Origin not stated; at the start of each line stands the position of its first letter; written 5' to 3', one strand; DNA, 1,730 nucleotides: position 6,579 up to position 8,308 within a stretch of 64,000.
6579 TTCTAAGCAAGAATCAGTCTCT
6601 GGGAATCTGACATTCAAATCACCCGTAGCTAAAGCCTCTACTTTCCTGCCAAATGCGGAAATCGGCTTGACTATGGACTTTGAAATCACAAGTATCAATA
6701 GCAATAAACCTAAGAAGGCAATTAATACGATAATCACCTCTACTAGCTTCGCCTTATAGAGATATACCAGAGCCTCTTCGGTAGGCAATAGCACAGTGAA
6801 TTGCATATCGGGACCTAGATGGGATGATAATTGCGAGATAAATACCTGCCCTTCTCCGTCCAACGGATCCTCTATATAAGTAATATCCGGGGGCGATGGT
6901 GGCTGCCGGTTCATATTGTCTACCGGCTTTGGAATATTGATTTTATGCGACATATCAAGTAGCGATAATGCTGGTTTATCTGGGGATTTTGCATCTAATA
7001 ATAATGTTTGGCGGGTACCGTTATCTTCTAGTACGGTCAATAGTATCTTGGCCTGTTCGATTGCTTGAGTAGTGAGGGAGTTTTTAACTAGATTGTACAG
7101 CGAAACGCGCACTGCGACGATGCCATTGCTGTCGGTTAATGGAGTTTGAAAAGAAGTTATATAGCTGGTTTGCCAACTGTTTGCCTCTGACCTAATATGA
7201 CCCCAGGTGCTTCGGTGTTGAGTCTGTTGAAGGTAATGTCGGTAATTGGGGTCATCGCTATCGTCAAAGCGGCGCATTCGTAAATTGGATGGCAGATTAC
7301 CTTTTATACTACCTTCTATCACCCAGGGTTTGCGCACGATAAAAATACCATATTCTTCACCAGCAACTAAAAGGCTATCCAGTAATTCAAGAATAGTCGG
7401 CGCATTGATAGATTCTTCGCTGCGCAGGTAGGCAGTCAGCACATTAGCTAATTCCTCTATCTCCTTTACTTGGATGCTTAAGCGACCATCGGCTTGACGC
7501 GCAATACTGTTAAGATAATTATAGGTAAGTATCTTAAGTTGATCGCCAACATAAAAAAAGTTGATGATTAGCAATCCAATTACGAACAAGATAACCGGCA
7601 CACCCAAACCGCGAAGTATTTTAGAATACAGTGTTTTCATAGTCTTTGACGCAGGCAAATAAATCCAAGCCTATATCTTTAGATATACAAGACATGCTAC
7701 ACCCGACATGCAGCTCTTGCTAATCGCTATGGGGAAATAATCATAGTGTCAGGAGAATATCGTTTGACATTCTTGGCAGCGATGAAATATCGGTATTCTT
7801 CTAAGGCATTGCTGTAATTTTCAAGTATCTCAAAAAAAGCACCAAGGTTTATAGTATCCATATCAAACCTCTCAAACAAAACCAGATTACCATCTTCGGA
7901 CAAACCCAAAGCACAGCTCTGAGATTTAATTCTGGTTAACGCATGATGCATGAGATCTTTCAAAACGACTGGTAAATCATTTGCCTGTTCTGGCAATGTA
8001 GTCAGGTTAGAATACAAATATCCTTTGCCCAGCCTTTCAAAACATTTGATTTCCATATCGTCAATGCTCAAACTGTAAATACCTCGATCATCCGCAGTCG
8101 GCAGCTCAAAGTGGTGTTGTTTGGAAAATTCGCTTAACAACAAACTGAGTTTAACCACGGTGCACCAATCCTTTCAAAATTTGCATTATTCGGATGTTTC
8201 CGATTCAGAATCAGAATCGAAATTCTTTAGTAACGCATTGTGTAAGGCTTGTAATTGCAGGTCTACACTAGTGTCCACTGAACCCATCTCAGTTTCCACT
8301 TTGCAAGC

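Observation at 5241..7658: Sensor-PP2C phosphatase fused to an RsbW/BtrW-type serine kinase inside the T3SS operon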

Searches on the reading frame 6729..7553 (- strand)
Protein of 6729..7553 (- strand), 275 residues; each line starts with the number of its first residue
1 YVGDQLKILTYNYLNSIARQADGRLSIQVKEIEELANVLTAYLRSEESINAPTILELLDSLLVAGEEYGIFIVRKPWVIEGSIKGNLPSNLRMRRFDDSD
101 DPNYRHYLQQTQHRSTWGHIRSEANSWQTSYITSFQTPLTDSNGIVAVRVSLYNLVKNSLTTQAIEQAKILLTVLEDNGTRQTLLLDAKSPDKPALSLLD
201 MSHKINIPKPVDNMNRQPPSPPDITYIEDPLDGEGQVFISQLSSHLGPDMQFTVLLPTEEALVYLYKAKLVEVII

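Call 54: predict_structure(alignment_id=A3)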
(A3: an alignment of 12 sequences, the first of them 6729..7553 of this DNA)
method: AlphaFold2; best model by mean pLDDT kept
length: 275 residues; sequences in the alignment: 12
mean_pLDDT: 71.9   pTM: 0.70
mean pLDDT of the five models: 71.9, 70.5, 70.1, 65.9, 56.4
residues with pLDDT >= 90: 46; 70-90: 135; 50-70: 48; < 50: 46
segments of 3 or more residues with pLDDT < 50: 162-164, 189-231
pLDDT, mean of each block of 10 residues (from residue 1): 66 78 86 91 84 80 81 92 83 92 90 78 76 86 89 76 59 73 60 39 35 30 39 61 79 76 69 61
secondary structure, 60 per line:
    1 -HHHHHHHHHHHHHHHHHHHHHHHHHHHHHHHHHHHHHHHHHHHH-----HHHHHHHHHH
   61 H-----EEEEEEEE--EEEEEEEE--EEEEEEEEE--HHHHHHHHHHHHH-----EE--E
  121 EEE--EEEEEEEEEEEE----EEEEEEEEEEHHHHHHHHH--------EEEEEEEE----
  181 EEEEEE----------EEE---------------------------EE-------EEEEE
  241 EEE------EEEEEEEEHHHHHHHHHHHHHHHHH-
elements in order: H2-45 H51-61 E67-74 E77-84 E87-95 H98-110 E120-123 E126-137 E142-151 H152-160 E169-176 E181-186 E197-199 E236-243 E250-257 H258-274

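Call 56: fold_search(model_id=the predicted structure, library=pdb)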
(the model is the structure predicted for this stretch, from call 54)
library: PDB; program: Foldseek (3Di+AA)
matches with E <= 10: 1682; with E <= 0.001: 86
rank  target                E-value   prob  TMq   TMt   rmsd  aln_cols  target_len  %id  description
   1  5ltv_D                2.4e-07  1.00  0.52  0.62   6.6       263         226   16  LIGAND BINDING DOMAIN OF PSEUDOMONAS AERUGINOSA PAO1 AMINO ACID CHEMORECPETOR PCTC IN COMPLEX WITH GABA (released 2017-09-20)
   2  5ltv_E                4.7e-07  1.00  0.54  0.64   5.9       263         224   15  LIGAND BINDING DOMAIN OF PSEUDOMONAS AERUGINOSA PAO1 AMINO ACID CHEMORECPETOR PCTC IN COMPLEX WITH GABA (released 2017-09-20)
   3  5ltv_C                1.3e-06  1.00  0.55  0.66   5.2       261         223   14  LIGAND BINDING DOMAIN OF PSEUDOMONAS AERUGINOSA PAO1 AMINO ACID CHEMORECPETOR PCTC IN COMPLEX WITH GABA (released 2017-09-20)
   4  5ave                  2.2e-06  1.00  0.60  0.65   5.3       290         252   13  The ligand binding domain of Mlp37 with serine (released 2016-03-02)
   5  3lib_C                3.5e-06  1.00  0.57  0.58   5.6       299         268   14  Crystal Structure of the extracellular domain of the putative histidine kinase mmHK1S-Z3 (released 2010-05-05)
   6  3c8c_A                5.5e-06  1.00  0.61  0.68   4.9       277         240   15  Crystal structure of Mcp_N and cache domains of methyl-accepting chemotaxis protein from Vibrio cholerae (released 2008-02-19)
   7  3lib_G                5.5e-06  1.00  0.57  0.58   5.7       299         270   13  Crystal Structure of the extracellular domain of the putative histidine kinase mmHK1S-Z3 (released 2010-05-05)
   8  5ltv_A                6.5e-06  1.00  0.52  0.64   6.1       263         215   14  LIGAND BINDING DOMAIN OF PSEUDOMONAS AERUGINOSA PAO1 AMINO ACID CHEMORECPETOR PCTC IN COMPLEX WITH GABA (released 2017-09-20)
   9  4wy9                  8.6e-06  1.00  0.47  0.46  10.1       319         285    9  Crystal structure of the periplasmic sensory domain of the Campylobacter jejuni chemoreceptor Tlp1 (released 2016-03-09)
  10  7psg_C                9.7e-06  1.00  0.54  0.55   6.1       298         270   14  Structure of the ligand binding domain of the PacA (ECA2226) chemoreceptor of Pectobacterium atrosepticum SCRI1043 in  (released 2022-05-11)
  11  9heh                  9.7e-06  1.00  0.53  0.52   7.2       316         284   13  Structure of the ligand binding domain of the chemoreceptor MkcA (DSOMK10_RS0100305) of Dickeya solani MK10 in complex w (released 2025-08-06)
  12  3li9                  1.1e-05  1.00  0.53  0.55   5.8       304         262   13  Crystal Structure of the extracellular domain of the putative histidine kinase mmHK1S-Z2 (released 2010-05-05)
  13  3lib_H                1.2e-05  1.00  0.56  0.58   5.7       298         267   14  Crystal Structure of the extracellular domain of the putative histidine kinase mmHK1S-Z3 (released 2010-05-05)
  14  6iop_A                1.4e-05  1.00  0.49  0.55   6.6       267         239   12  The ligand binding domain of Mlp24 (released 2019-03-20)
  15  6ioq                  1.6e-05  1.00  0.58  0.66   5.8       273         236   12  The ligand binding domain of Mlp24 with glycine (released 2019-03-06)
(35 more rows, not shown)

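Call 57: search_protein_representatives(alignment_id=A3)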
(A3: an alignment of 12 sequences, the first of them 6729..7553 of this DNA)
Query: 12 sequences, 275 profile positions. Proteins with E-value up to 0.001 (for the whole library): 3; up to 1e-10: 3; up to 1e-30: 2. The best 3 are listed.
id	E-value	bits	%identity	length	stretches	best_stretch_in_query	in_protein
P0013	2.9e-119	414.0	-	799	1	1-275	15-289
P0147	8.4e-35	137.0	-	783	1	1-274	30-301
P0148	1.7e-14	70.4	-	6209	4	63-109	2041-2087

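Call 59: find_encoding_contigs(protein=P0147, flank=10000, max_places=4)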
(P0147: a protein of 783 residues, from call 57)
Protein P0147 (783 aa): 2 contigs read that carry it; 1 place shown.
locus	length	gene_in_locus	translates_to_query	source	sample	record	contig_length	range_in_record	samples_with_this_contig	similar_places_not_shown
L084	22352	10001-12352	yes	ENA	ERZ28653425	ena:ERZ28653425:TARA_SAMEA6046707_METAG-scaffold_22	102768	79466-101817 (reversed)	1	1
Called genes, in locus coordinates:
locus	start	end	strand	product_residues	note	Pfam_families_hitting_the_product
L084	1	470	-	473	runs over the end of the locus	?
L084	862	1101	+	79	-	PF00830:Ribosomal_L28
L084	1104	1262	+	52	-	PF00471:Ribosomal_L33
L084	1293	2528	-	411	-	PF00487:FA_desaturase, PF01610:DDE_Tnp_ISL3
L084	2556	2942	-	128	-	PF07963:N_methyl (weak), PF16732:ComP_DUS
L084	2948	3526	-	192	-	-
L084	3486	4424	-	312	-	PF07963:N_methyl (weak)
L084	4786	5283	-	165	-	PF07963:N_methyl (weak)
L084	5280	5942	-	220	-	PF12019:GspH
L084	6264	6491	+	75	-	PF09392:T3SS_needle_F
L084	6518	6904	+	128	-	-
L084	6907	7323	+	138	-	-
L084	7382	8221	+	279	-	PF01514:YscJ_FliF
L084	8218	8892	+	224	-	PF06578:YscK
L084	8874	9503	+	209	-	PF06188:HrpE (weak), PF06635:T3SS_SCTL, PF02108:FliH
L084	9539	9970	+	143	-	-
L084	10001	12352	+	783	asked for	PF07228:SpoIIE, PF13581:HATPase_c_2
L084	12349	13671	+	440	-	PF02874:ATP-synt_ab_N, PF00006:ATP-synt_ab, PF18269:T3SS_ATPase_C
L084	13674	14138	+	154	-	PF07321:YscO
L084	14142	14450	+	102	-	-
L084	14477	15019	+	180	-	-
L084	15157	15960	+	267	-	PF09483:HpaP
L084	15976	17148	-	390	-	-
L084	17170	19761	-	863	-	PF05925:IpgD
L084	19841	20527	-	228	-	PF09559:Cas6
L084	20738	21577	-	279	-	PF02668:TauD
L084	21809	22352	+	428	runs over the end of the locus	PF03460:NIR_SIR_ferr, PF01077:NIR_SIR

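Call 67: search_protein_families(library=pfam, proteins=[P0147, L084:9539-9970:+, L084:14142-14450:+, L084:14477-15019:+, L084:15976-17148:-, L084:6518-6904:+, L084:6907-7323:+], max_evalue=0.01)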
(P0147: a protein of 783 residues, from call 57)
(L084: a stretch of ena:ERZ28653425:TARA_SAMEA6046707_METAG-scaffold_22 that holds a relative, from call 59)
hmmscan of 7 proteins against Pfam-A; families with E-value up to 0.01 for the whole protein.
P0147 (783 aa): 5 families
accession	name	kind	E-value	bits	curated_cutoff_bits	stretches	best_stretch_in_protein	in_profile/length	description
PF07228.17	SpoIIE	-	1.1e-44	153.1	25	1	435-628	2-189/192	Stage II sporulation protein E (SpoIIE)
PF13581.12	HATPase_c_2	-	4.5e-16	59.5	27.4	1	657-777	4-125/127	Histidine kinase-like ATPase domain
PF00672.30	HAMP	-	0.0004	21.1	25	1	316-368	1-52/53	HAMP domain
PF25065.1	RM3_Med14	-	0.0076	16.6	22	0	335-378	62-105/110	Med14 RM domain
PF02518.31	HATPase_c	-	0.0098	16.8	26.4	0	684-765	5-92/111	Histidine kinase-, DNA gyrase B-, and HSP90-like ATPase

L084:9539-9970:+ (143 aa): 1 family
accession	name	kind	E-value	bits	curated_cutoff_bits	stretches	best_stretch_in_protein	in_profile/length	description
PF05932.18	CesT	-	1.6e-06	28.7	22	1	7-121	2-117/119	Tir chaperone protein (CesT) family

L084:14142-14450:+ (102 aa): 1 family
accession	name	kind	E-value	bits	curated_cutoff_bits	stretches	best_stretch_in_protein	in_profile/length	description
PF14357.11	DUF4404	-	0.0096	17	27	0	30-63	41-74/83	Domain of unknown function (DUF4404)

L084:14477-15019:+ (180 aa): 1 family
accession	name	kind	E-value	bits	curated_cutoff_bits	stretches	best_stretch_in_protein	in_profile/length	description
PF02672.20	CP12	-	0.00073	20.7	22.7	0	29-56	34-62/70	CP12 domain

L084:15976-17148:- (390 aa): 0 families

L084:6518-6904:+ (128 aa): 0 families

L084:6907-7323:+ (138 aa): 0 families

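Call 84: search_protein_families(library=pfam, alignment_id=A3, max_evalue=1)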
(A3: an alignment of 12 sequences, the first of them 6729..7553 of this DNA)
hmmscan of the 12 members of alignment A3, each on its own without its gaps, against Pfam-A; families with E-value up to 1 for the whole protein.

A. member 1, window:6729-7553:- (275 aa): 0 families

B. families by the number of members that match (of 12 scanned): 8 families
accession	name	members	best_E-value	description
PF19970.4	VMAP-M9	1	0.035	vWA-MoxR associated protein middle region (VMAP-M) 9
PF02743.24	dCache_1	1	0.045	Cache domain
PF01975.23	SurE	1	0.063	Survival protein SurE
PF22000.2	DUF6929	1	0.098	Family of unknown function (DUF6929)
PF07795.16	DUF1635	1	0.1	Protein of unknown function (DUF1635)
PF19351.4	DUF5929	1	0.13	Domain of unknown function (DUF5929)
PF01698.23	SAM_LFY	1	0.16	Floricaula / Leafy protein SAM domain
PF09713.15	A_thal_3526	1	0.24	Plant protein 1589 of unknown function (A_thal_3526)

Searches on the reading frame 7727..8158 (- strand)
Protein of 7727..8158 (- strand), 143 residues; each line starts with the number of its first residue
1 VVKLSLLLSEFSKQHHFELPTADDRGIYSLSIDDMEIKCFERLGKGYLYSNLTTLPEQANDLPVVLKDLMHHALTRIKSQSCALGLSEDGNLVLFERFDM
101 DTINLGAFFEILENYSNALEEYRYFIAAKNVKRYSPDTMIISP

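Call 5: search_protein_families(library=pfam, proteins=[window:7727-8158:-], max_evalue=0.01)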
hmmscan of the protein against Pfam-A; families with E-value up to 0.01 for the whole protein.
window:7727-8158:- (143 aa): 1 family
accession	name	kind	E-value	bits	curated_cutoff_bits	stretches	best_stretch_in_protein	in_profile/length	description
PF05932.18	CesT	-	8.9e-10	39.2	22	1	7-123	2-119/119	Tir chaperone protein (CesT) family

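Call 6: search_protein_families(library=ncbifam, proteins=[window:7727-8158:-], max_evalue=0.01)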
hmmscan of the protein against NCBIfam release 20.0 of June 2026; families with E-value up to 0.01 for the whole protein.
window:7727-8158:- (143 aa): 1 family
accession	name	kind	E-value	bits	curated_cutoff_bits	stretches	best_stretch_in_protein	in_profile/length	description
TIGR02513.1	type_III_yscB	equivalog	1.3e-07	31.9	90.05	1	22-124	18-122/140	YscB family type III secretion system chaperone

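Call 66: search_solved_structures(query=window:7727-8158:-, max_evalue=10, show_alignments=0)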
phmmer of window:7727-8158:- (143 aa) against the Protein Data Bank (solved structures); distinct sequences matched with E-value up to 10: 3.
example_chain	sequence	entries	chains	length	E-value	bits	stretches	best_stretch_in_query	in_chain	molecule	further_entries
1xkp_C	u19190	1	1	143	0.11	15.8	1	21-116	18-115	Chaperone protein yscB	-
3p2e_A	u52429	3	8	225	0.97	12.7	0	5-36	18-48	16S rRNA methylase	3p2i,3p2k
3mte_A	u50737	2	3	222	0.97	12.7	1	5-36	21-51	16S rRNA methylase | 16S rRNA (adenine(1408)-N(1))-methyltransferase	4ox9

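Call 81: find_homologous_proteins(query=window:7727-8158:-, max_evalue=0.001)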
Query window:7727-8158:- (143 aa): 4 proteins with E <= 0.001 among 35 candidates.
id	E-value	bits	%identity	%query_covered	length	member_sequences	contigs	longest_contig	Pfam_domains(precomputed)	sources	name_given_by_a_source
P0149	1.9e-88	311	99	100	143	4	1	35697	PF05932.20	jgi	-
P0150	7.7e-65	235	76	100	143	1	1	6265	PF05932.20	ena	-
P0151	7.0e-55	203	67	100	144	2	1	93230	PF05932.20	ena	-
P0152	8.9e-48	180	57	100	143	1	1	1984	PF05932.20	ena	-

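Call 83: find_homologous_proteins(query=A4, max_evalue=0.001)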
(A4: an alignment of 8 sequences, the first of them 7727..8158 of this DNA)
Query A4 (8 sequences) (143 aa, profile of the alignment): 20 proteins with E <= 0.001 among 888 candidates.
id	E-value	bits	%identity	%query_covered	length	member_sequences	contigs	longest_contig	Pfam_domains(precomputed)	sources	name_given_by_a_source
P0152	6.5e-72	258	57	100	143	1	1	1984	PF05932.20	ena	-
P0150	1.2e-71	257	76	100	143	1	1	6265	PF05932.20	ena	-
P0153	3.5e-71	256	59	100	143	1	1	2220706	PF05932.20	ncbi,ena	-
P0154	5.9e-71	255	64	100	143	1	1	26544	PF05932.20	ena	-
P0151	6.9e-71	255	67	100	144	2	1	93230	PF05932.20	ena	-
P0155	9.0e-71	254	58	100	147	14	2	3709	PF05932.20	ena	-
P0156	1.2e-70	254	62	100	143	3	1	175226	PF05932.20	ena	-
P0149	1.3e-70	254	99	100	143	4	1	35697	PF05932.20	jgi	-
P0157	1.6e-69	250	62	100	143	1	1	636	PF05932.20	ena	-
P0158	4.6e-68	245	60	100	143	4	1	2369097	PF05932.20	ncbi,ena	-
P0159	7.9e-68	245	62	100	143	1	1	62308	PF05932.20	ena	-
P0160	4.5e-67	242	59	100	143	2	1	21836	PF05932.20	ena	-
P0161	1.1e-66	241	59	100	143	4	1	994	PF05932.20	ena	-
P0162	2.5e-66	240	45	100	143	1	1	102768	-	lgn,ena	-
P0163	2.4e-65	237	59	100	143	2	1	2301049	PF05932.20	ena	-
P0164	2.9e-64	233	52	100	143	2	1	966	PF05932.20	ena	-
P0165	9.8e-64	231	63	100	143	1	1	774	PF05932.20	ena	-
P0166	9.4e-62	225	52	100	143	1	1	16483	PF05932.20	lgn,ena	-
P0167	1.1e-60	221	58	100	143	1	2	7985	PF05932.20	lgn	-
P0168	1.0e-59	218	57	100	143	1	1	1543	PF05932.20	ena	-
